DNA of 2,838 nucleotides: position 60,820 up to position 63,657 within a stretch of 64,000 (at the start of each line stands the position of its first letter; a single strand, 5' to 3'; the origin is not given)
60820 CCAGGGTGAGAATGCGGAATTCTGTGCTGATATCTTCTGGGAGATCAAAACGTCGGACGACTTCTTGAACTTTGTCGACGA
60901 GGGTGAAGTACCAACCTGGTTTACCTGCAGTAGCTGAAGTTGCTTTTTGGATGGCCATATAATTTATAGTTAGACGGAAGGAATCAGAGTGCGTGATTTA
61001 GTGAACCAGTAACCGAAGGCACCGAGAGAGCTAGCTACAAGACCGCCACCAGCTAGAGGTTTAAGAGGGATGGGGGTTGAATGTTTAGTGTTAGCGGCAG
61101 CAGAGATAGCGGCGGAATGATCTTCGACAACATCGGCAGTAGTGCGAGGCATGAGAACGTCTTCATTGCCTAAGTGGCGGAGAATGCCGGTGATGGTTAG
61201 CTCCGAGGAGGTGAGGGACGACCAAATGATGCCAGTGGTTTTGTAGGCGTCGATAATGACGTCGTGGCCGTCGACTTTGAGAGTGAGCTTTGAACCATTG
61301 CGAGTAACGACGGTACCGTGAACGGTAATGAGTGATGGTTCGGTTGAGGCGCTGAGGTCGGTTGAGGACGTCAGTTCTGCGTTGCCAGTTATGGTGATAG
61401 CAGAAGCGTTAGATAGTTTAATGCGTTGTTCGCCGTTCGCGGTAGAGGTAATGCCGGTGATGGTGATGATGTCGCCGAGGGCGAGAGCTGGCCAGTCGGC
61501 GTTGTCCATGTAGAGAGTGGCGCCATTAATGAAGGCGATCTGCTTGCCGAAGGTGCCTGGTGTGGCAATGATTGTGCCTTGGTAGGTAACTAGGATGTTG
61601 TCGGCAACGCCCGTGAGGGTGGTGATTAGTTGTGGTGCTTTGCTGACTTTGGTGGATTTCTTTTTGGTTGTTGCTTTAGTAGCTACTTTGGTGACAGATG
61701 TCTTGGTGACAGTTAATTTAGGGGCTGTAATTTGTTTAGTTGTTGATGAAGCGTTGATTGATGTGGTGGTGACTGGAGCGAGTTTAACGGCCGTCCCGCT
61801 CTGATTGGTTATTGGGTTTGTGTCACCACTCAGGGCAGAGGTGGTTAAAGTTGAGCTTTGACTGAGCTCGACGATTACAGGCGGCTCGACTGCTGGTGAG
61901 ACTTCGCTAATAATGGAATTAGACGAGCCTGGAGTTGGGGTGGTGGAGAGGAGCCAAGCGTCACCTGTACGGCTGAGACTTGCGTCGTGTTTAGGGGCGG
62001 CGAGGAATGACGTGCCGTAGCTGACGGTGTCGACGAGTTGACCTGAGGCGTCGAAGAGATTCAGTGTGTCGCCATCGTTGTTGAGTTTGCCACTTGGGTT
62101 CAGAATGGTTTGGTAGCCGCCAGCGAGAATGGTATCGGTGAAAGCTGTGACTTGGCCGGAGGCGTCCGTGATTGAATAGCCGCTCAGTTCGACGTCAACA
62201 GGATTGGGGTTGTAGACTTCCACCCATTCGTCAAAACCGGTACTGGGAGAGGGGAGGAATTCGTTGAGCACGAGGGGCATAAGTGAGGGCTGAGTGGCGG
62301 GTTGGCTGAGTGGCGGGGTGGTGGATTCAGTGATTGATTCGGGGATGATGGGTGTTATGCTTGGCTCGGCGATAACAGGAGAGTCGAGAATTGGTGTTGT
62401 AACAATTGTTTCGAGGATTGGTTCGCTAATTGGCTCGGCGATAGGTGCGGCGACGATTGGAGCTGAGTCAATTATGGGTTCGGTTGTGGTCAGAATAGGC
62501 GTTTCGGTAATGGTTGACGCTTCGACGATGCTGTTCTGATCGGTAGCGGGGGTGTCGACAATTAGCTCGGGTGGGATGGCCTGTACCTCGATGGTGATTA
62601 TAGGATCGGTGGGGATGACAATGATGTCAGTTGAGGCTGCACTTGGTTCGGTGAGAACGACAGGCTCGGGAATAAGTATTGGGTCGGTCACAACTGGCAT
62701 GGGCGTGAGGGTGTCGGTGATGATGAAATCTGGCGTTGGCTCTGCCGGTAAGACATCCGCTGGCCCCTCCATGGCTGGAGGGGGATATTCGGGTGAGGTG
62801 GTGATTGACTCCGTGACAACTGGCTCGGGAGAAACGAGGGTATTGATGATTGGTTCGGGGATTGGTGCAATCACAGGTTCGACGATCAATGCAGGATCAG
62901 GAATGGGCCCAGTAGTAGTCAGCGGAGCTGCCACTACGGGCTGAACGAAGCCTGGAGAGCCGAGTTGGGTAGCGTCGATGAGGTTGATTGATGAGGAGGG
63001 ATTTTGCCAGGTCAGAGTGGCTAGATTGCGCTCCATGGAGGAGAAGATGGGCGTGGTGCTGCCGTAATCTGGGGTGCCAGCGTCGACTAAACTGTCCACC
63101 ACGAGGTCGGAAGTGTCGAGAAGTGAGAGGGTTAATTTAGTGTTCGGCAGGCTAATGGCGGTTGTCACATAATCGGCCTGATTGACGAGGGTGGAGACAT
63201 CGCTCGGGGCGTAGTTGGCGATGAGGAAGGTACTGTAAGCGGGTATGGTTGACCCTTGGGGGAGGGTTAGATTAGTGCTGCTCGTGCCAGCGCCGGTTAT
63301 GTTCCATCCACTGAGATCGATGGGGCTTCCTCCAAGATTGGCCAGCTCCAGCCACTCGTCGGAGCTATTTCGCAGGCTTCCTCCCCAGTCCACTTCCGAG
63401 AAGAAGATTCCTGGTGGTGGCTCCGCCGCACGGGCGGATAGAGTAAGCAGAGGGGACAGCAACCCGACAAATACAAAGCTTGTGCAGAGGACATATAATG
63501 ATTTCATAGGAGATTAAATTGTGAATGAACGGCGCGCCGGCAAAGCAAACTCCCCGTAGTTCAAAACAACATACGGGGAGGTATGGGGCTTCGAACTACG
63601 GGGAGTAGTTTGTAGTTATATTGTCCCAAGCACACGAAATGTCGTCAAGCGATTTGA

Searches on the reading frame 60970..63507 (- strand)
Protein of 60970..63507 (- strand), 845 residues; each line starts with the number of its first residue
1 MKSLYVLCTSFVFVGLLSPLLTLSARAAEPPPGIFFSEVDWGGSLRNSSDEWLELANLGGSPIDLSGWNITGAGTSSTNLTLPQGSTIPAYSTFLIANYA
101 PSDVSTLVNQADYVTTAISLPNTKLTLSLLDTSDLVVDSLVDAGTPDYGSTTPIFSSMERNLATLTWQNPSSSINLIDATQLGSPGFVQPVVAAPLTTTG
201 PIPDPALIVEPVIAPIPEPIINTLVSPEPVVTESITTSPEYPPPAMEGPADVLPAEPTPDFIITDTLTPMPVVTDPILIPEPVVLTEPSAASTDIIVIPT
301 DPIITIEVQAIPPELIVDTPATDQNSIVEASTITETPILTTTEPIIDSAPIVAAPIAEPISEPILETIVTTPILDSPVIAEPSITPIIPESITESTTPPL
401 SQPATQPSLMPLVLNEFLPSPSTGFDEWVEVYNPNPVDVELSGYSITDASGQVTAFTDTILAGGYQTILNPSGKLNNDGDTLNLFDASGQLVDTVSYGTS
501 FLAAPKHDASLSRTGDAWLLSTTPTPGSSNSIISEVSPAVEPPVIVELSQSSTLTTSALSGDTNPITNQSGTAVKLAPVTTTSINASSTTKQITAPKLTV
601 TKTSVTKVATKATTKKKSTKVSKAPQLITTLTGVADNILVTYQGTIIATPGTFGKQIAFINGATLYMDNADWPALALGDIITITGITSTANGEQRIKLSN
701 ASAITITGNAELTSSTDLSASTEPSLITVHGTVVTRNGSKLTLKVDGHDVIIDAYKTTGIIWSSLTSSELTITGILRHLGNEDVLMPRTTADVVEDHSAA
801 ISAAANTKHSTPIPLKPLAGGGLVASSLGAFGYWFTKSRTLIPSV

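Call 16: search_protein_families(library=pfam, proteins=[window:60970-63507:-], max_evalue=0.00001)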
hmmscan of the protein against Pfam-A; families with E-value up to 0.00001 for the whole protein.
window:60970-63507:- (845 aa): 1 family
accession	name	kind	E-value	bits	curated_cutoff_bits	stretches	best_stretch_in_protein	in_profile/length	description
PF00932.25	LTD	-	1.1e-28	100.2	34.3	2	411-498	7-108/109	Lamin Tail Domain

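Call 51: find_encoding_contigs(protein=window:60970-63507:-, flank=10000, max_places=2)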
Protein window:60970-63507:- (845 aa): 4 contigs read that carry it; 2 places shown.
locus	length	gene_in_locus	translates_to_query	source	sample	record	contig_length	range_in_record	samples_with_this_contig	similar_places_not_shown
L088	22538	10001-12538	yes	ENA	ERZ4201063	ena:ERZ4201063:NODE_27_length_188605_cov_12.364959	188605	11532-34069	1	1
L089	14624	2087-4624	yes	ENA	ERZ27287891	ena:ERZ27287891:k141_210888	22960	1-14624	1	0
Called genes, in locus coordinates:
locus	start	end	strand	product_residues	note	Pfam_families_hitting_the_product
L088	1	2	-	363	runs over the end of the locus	PF01408:GFO_IDH_MocA, PF22725:GFO_IDH_MocA_C3, PF02894:GFO_IDH_MocA_C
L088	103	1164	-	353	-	-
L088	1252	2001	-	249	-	PF01978:TrmB, PF09339:HTH_IclR (weak), PF13551:HTH_29 (faint)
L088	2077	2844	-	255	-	PF00483:NTP_transferase, PF01128:IspD, PF02348:CTP_transf_3, PF12804:NTP_transf_3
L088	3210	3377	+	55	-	-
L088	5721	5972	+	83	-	-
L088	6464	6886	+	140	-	PF02590:SPOUT_MTase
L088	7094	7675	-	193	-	PF00677:Lum_binding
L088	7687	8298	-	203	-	PF00561:Abhydrolase_1 (faint), PF06821:Ser_hydrolase, PF12697:Abhydrolase_6, PF00326:Peptidase_S9 (faint)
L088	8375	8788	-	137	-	-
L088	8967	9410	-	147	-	-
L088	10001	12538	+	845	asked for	PF00932:LTD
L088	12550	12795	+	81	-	-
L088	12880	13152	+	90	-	-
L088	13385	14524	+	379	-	PF09587:PGA_cap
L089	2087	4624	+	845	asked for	PF00932:LTD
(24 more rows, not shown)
